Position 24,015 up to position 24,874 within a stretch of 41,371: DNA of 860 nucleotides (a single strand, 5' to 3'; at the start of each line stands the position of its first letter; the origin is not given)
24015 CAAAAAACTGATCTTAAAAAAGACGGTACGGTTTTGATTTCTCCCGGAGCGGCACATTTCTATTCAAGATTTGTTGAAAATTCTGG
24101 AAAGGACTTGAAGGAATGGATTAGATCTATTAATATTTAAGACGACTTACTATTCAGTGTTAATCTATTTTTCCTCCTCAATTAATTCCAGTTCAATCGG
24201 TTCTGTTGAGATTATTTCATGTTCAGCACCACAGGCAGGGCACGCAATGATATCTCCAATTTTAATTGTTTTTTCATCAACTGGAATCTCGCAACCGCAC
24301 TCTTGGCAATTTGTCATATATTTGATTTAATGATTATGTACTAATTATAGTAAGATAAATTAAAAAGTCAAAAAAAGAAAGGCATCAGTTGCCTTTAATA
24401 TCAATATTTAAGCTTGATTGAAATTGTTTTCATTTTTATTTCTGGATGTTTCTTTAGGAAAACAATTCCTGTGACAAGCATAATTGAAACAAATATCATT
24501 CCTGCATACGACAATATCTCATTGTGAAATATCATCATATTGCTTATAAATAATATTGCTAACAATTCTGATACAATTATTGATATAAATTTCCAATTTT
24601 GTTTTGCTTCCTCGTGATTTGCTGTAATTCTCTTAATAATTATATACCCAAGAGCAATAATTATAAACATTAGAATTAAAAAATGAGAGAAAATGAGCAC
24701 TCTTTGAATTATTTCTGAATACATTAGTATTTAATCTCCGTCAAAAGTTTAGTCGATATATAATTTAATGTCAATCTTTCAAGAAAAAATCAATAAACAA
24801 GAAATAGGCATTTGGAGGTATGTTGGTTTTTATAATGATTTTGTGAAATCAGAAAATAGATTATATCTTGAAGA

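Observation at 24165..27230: LysW-like carrier, ThrC-like PLP enzyme and large ATP-grasp ligase wedged between murD and ftsW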

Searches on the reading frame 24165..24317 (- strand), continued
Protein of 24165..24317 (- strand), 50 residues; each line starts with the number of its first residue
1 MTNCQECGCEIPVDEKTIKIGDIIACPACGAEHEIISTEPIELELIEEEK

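Call 57: find_encoding_contigs(protein=P0292, flank=10000, max_places=1)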
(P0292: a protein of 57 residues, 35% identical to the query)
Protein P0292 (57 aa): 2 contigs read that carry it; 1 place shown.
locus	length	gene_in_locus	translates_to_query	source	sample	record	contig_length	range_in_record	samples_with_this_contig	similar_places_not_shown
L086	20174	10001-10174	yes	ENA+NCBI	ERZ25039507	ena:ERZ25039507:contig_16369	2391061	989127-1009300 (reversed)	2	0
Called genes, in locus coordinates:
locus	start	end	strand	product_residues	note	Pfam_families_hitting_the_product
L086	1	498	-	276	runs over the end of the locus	PF25023:TEN_YD-shell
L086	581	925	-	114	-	-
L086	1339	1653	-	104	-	-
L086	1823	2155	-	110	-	-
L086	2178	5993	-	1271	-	-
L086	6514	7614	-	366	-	PF00226:DnaJ, PF01556:DnaJ_C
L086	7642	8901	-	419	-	-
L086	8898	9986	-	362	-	PF00291:PALP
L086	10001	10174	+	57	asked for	PF21344:Zn_ribbon_LysW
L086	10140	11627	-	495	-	PF08245:Mur_ligase_M, PF02875:Mur_ligase_C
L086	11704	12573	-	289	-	PF00877:NLPC_P60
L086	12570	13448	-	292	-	-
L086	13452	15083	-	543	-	PF27532:Mb0984_helical, PF27098:Rv0959_3rd, PF13519:VWA_2 (weak)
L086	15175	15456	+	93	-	-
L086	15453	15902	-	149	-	-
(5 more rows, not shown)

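Call 60: find_encoding_contigs(protein=P0316, flank=10000, max_places=1)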
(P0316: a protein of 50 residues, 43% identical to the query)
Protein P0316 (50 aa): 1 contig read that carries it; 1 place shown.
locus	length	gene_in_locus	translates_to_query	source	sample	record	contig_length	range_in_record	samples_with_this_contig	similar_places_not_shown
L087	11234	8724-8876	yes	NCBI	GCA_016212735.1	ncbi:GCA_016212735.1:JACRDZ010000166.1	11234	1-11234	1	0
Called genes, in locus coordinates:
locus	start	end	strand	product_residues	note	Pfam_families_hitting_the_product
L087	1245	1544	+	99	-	PF04025:RemA-like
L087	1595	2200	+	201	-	PF00625:Guanylate_kin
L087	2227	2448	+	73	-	PF01192:RNA_pol_Rpb6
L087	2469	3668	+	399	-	PF02441:Flavoprotein, PF04127:DFP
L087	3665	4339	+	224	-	PF03167:UDG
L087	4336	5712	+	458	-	-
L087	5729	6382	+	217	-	PF07963:N_methyl (weak), PF11612:T2SSJ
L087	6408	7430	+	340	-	PF21687:T2SSK_1st, PF03934:T2SSK, PF12836:HHH_3 (weak)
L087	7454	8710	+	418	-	PF13620:CarboxypepD_reg, PF13715:CarbopepD_reg_2 (faint), PF22904:NOMO1-like_2nd (faint), PF13205:Big_5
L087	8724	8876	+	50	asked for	PF21344:Zn_ribbon_LysW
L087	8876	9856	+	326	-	PF00877:NLPC_P60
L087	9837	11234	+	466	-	PF08245:Mur_ligase_M, PF02875:Mur_ligase_C (weak)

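Call 61: find_encoding_contigs(protein=P0318, flank=10000, max_places=1)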
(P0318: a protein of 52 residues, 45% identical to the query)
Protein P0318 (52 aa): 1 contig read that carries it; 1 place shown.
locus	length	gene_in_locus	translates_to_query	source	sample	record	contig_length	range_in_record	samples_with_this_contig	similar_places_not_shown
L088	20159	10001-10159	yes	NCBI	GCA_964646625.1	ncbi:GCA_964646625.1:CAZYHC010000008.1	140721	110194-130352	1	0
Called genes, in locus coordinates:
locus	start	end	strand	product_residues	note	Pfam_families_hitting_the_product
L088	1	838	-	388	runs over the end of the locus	PF00005:ABC_tran, PF00027:cNMP_binding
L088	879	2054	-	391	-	PF00005:ABC_tran, PF00027:cNMP_binding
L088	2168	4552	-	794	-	PF12704:MacB_PCD (weak), PF02687:FtsX, PF12704:MacB_PCD, PF02687:FtsX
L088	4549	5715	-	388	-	PF00005:ABC_tran, PF13304:AAA_21 (faint), PF00027:cNMP_binding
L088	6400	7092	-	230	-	PF04298:Zn_peptidase_2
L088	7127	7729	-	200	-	PF01025:GrpE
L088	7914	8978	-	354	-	PF00140:Sigma70_r1_2, PF04542:Sigma70_r2, PF04539:Sigma70_r3, PF04545:Sigma70_r4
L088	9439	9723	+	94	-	-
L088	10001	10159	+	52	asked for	PF21344:Zn_ribbon_LysW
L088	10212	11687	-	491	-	PF08245:Mur_ligase_M, PF02875:Mur_ligase_C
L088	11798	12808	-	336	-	PF00535:Glycos_transf_2, PF10111:Glyco_tranf_2_2 (weak), PF13641:Glyco_tranf_2_3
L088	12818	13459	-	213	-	PF05685:Uma2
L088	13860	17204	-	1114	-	PF12770:CHAT, PF13191:AAA_16 (weak), PF17874:TPR_MalT (faint), PF00515:TPR_1 (faint), PF13176:TPR_7 (faint), PF13424:TPR_12, PF14938:SNAP (weak), PF13424:TPR_12, +3 more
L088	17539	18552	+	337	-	PF02922:CBM_48 (faint), PF02752:Arrestin_C (faint)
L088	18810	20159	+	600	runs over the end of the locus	PF01855:POR_N, PF02775:TPP_enzyme_C, PF13237:Fer4_10 (weak), PF14697:Fer4_21 (weak), PF00037:Fer4 (weak)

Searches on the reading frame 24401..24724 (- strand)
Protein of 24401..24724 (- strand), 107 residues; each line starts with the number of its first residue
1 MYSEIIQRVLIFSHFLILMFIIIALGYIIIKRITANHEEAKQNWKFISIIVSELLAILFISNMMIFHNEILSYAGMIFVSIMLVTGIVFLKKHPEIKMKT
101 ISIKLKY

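Call 3: search_protein_families(library=pfam, proteins=[window:24401-24724:-], max_evalue=0.01)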
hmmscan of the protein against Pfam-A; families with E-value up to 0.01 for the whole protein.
window:24401-24724:- (107 aa): 0 families

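Call 4: search_protein_families(library=ncbifam, proteins=[window:24401-24724:-], max_evalue=0.01)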
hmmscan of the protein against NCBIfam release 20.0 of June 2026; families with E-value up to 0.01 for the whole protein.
window:24401-24724:- (107 aa): 0 families
